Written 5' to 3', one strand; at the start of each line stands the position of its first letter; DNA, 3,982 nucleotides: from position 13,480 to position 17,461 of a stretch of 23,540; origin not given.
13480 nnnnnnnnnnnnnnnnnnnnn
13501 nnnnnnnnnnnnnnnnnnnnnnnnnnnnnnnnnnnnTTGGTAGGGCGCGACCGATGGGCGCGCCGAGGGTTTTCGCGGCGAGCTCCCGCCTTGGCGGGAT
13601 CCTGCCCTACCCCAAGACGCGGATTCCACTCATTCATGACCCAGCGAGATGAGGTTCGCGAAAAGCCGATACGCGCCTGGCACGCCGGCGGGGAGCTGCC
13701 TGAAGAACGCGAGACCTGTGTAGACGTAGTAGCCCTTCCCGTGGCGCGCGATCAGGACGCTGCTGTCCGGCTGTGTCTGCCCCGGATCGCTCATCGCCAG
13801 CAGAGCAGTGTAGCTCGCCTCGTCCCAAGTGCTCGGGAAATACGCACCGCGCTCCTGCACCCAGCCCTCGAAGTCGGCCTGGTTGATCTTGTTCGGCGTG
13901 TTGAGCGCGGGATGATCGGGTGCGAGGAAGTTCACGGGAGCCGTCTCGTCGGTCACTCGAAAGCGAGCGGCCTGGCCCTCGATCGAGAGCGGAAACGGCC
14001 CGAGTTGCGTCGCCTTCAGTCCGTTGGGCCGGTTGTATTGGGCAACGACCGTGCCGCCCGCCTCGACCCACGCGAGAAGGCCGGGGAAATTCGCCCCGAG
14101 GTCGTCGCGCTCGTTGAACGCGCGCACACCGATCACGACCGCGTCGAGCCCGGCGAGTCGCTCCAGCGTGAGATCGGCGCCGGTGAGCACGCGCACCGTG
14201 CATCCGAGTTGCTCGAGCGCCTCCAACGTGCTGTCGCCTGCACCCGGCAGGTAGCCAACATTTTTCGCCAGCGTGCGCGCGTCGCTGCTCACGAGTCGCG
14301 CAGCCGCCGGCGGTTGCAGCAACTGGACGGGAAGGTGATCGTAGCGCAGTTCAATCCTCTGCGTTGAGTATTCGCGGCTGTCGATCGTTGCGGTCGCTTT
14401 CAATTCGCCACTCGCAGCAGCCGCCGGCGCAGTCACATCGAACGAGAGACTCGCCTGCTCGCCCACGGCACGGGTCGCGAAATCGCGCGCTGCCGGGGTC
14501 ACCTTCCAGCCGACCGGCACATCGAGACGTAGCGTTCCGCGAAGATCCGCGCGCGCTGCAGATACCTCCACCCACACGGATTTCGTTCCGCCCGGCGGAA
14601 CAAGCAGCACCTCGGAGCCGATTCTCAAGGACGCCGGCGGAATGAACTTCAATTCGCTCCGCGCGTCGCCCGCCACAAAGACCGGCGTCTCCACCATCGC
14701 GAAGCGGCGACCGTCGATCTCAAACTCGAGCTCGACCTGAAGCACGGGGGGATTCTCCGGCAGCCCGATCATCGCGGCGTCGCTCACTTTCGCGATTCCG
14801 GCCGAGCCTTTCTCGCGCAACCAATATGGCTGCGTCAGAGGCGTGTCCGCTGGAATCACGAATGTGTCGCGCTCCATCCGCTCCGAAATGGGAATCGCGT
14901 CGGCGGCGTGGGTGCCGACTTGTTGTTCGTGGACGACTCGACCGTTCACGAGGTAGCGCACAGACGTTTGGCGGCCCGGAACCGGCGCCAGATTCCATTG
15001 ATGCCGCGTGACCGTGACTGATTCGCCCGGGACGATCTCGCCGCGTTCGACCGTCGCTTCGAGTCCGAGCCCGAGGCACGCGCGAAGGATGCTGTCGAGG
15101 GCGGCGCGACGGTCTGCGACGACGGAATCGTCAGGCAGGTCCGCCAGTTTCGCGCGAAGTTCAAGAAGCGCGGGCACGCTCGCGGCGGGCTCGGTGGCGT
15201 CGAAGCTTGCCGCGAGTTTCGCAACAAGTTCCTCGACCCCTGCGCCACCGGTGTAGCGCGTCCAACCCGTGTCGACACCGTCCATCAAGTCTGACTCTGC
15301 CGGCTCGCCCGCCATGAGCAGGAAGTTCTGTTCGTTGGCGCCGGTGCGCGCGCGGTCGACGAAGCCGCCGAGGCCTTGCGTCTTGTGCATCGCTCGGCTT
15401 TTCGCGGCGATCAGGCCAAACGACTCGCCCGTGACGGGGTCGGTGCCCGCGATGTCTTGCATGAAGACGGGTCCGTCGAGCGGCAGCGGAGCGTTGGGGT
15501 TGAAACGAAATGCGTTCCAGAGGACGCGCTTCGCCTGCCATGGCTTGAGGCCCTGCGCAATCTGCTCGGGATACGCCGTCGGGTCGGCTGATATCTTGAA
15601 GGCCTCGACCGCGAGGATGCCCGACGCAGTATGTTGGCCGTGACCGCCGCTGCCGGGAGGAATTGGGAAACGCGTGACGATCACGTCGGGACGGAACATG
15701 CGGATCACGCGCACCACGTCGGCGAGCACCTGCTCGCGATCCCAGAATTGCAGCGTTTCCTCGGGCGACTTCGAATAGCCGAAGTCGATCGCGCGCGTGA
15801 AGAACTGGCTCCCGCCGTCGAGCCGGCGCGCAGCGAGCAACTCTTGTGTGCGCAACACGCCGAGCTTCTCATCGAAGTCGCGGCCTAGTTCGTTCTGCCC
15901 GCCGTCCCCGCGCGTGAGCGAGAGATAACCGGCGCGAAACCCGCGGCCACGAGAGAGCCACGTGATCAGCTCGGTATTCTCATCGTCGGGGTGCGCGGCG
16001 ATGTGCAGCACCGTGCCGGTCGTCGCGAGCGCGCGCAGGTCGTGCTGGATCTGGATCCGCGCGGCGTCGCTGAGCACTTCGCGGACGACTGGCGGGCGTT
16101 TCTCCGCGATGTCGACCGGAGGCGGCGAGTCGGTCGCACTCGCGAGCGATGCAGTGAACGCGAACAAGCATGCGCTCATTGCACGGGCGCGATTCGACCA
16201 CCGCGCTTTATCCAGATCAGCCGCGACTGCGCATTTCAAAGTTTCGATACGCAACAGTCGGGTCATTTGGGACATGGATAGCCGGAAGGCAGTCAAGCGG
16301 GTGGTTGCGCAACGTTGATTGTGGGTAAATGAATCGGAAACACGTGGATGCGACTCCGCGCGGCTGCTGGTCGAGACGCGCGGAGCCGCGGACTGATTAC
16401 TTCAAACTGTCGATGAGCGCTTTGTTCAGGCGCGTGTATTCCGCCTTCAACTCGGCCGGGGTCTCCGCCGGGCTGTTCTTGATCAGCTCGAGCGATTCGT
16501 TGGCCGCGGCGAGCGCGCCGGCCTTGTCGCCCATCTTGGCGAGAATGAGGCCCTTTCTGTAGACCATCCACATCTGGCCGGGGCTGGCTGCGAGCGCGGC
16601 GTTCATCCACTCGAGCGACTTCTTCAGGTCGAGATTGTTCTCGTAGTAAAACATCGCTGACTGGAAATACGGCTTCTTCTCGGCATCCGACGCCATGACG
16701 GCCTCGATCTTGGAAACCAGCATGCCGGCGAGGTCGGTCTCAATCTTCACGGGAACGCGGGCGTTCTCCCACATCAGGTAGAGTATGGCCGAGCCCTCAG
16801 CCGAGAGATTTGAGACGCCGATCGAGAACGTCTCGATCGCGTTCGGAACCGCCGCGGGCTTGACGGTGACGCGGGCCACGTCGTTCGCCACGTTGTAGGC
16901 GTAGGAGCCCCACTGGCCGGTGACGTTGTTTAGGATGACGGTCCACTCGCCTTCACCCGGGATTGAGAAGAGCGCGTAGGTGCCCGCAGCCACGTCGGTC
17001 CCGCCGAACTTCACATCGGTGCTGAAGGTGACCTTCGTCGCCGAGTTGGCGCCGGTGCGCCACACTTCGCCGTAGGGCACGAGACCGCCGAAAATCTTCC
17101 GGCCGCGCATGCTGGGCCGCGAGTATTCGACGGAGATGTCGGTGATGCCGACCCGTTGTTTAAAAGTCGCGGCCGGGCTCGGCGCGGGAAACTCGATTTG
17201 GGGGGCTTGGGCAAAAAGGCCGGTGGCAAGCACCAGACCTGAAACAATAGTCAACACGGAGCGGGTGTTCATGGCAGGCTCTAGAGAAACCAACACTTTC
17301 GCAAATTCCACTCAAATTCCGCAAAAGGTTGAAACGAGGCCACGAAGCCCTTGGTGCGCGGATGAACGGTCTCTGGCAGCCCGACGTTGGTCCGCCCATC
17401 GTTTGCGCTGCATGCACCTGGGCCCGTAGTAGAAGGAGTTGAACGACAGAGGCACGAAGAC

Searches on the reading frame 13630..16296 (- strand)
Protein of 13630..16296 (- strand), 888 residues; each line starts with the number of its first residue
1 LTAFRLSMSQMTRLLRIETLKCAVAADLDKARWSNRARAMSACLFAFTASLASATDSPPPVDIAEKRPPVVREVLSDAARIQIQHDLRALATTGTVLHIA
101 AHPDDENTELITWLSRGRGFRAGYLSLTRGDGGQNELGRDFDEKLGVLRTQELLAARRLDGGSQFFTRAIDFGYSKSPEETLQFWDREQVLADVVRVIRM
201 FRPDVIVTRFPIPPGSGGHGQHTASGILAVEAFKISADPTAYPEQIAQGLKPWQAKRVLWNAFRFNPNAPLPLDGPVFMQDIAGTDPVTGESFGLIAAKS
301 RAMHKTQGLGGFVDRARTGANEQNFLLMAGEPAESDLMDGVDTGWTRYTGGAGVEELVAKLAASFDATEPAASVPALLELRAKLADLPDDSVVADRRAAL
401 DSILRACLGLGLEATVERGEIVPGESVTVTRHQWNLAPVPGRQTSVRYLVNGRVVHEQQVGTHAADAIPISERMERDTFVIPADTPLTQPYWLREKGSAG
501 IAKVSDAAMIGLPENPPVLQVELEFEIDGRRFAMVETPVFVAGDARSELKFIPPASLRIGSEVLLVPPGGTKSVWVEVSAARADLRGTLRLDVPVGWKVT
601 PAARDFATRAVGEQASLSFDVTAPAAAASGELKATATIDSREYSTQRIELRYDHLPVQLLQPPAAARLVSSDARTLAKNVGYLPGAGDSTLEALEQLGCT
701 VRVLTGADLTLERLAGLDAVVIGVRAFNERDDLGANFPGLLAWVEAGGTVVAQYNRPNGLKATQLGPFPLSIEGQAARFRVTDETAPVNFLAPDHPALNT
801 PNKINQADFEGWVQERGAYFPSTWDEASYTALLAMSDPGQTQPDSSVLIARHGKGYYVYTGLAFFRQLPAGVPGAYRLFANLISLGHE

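Call 10: search_protein_families(library=pfam, proteins=[window:13630-16296:-], max_evalue=0.00001)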
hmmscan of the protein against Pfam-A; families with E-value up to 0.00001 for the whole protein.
window:13630-16296:- (888 aa): 1 family
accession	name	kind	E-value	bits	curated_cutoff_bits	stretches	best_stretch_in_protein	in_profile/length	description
PF02585.22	PIG-L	-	4.9e-15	56.6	28.2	1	97-232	1-128/129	GlcNAc-PI de-N-acetylase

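Call 59: search_protein_families(library=ncbifam, proteins=[window:13630-16296:-], max_evalue=0.00001)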
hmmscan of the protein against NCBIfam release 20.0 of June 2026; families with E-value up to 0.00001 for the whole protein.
window:13630-16296:- (888 aa): 2 families
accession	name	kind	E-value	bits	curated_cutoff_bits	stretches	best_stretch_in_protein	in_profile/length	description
TIGR03446.1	mycothiol_Mca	equivalog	8.7e-10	38.6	277.15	1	97-261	4-174/283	mycothiol conjugate amidase Mca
TIGR03445.1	mycothiol_MshB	equivalog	2.1e-08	34.4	224.35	1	99-264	3-176/284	N-acetyl-1-D-myo-inositol-2-amino-2-deoxy-alpha-D-glucopyranoside deacetylase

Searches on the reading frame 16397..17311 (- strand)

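Call 10: search_protein_families(library=pfam, proteins=[window:16397-17311:-], max_evalue=0.00001)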
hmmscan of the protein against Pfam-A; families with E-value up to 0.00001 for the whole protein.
window:16397-17311:- (304 aa): 1 family
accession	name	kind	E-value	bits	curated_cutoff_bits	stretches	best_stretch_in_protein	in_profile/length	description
PF11138.13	DUF2911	-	1.1e-56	191.2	27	1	45-190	1-145/145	Protein of unknown function (DUF2911)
